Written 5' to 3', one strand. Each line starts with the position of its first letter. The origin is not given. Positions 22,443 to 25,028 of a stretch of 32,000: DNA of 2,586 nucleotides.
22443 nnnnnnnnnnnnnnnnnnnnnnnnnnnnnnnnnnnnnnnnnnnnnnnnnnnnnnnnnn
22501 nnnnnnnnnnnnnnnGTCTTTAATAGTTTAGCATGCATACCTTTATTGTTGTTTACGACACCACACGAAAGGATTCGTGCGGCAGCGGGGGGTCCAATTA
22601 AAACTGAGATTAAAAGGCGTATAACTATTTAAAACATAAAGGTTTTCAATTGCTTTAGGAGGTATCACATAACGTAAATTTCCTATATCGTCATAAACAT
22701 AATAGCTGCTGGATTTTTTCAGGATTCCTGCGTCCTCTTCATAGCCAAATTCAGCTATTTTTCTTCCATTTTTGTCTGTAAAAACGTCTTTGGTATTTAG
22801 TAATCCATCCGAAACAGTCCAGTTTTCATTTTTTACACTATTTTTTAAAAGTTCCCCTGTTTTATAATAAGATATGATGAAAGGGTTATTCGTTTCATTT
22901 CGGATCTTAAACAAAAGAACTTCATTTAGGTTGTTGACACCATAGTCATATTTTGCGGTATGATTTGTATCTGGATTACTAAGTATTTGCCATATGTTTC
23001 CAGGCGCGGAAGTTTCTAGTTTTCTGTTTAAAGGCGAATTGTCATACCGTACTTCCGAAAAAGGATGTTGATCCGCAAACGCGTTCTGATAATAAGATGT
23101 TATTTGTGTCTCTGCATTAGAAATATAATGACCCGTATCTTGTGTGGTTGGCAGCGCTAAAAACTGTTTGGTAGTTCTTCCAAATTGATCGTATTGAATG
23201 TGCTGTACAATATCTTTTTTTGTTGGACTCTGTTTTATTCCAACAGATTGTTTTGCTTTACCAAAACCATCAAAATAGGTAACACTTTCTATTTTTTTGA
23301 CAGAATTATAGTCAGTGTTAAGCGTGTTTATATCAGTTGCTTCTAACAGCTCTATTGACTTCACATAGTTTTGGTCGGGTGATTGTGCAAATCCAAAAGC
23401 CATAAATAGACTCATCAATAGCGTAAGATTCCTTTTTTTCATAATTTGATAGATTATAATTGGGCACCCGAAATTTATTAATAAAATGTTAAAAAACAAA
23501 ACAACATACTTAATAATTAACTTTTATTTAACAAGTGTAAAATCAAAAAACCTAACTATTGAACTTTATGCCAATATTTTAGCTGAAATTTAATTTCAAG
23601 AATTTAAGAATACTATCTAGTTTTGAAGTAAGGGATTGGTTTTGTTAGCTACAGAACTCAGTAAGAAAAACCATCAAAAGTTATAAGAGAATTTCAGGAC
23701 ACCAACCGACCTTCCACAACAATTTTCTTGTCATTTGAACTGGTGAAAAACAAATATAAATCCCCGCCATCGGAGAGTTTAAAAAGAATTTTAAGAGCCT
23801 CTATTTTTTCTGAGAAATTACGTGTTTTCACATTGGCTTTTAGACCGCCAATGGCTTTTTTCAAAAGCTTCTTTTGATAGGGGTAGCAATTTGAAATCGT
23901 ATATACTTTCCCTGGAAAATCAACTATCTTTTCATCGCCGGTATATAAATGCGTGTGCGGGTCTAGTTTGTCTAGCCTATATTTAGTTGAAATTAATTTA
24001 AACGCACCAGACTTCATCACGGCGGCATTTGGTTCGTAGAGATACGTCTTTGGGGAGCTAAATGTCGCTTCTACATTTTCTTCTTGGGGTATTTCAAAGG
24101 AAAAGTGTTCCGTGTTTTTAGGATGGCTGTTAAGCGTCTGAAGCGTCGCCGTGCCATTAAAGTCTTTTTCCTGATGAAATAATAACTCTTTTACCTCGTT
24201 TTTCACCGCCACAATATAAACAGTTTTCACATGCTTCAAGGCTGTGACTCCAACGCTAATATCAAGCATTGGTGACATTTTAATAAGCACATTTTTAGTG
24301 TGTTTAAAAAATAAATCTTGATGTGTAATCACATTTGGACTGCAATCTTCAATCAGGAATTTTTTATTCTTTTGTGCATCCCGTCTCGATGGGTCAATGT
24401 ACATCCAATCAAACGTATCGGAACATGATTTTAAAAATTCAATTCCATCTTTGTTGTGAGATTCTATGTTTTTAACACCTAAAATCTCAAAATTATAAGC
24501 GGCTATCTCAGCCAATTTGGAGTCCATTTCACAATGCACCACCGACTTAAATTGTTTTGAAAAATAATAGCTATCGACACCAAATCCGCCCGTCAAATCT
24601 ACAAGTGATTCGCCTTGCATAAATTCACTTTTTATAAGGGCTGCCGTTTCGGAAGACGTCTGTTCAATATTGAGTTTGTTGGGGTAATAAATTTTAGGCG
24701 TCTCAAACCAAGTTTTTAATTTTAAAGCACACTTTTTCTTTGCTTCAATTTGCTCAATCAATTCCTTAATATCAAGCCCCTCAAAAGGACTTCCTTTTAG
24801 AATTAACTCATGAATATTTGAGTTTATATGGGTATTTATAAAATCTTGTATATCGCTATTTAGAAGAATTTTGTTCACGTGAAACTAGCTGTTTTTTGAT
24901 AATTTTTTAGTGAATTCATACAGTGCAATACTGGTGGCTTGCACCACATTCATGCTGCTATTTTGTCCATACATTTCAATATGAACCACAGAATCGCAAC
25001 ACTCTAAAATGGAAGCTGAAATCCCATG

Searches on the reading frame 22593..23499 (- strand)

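Call 5: search_protein_families(library=pfam, proteins=[window:22593-23499:-], max_evalue=0.01)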
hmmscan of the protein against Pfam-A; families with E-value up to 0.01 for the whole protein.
window:22593-23499:- (302 aa): 1 family
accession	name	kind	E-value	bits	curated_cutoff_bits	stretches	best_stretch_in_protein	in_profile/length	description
PF20041.5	DUF6443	-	1.2e-36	126.4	27.8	1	53-181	7-134/137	Domain of unknown function (DUF6443)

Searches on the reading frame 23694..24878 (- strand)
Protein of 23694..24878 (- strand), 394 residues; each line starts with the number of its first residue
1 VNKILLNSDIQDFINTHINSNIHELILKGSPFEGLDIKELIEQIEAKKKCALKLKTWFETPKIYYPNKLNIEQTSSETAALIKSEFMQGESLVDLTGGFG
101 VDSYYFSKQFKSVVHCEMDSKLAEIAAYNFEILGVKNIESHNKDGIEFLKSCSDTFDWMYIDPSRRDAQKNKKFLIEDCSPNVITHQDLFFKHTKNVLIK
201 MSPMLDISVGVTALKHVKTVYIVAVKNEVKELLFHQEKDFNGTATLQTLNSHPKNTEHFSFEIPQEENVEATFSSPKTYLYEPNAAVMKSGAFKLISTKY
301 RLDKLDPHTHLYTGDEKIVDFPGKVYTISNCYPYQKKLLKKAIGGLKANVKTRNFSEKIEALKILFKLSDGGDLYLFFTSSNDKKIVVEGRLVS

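Call 5: search_protein_families(library=pfam, proteins=[window:23694-24878:-], max_evalue=0.01)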
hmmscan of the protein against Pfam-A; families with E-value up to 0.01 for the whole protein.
window:23694-24878:- (394 aa): 5 families
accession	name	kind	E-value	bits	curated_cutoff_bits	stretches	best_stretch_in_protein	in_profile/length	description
PF22013.1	PG_1098_Fer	-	5e-23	81.1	27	1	279-322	1-44/44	PG_1098 ferredoxin-like domain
PF18096.6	Thump_like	-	1.7e-12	47.5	26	1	323-387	1-73/78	THUMP domain-like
PF00398.26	RrnaAD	-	0.00054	19.6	24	1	83-195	25-121/263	Ribosomal RNA adenine dimethylase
PF03602.21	Cons_hypoth95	-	0.0014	18.8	24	1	87-165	40-123/182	Conserved hypothetical protein 95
PF01564.23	Spermine_synth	-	0.0022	18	22.9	1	108-225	40-163/186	Spermine/spermidine synthase domain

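Call 47: search_protein_families(library=ncbifam, proteins=[window:23694-24878:-], max_evalue=0.01)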
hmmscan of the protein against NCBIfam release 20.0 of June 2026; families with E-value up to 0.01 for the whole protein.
window:23694-24878:- (394 aa): 5 families
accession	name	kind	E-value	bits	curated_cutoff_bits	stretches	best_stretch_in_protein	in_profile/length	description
TIGR00479.1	rumA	equivalog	0.0002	20.3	183.55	1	81-167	286-375/432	23S rRNA (uracil(1939)-C(5))-methyltransferase RlmD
NF009639.0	PRK13168.1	equivalog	0.00071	18.5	458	1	86-176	298-391/446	23S rRNA (uracil(1939)-C(5))-methyltransferase RlmD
TIGR00095.1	TIGR00095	equivalog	0.0014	18.3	117.5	1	106-169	71-138/194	16S rRNA (guanine(966)-N(2))-methyltransferase RsmD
NF011529.0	PRK14968.1-3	equivalog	0.0029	17.1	162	1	78-157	23-100/198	putative methyltransferase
NF008157.0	PRK10909.1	equivalog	0.0041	16.9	302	1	106-167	72-133/199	16S rRNA (guanine(966)-N(2))-methyltransferase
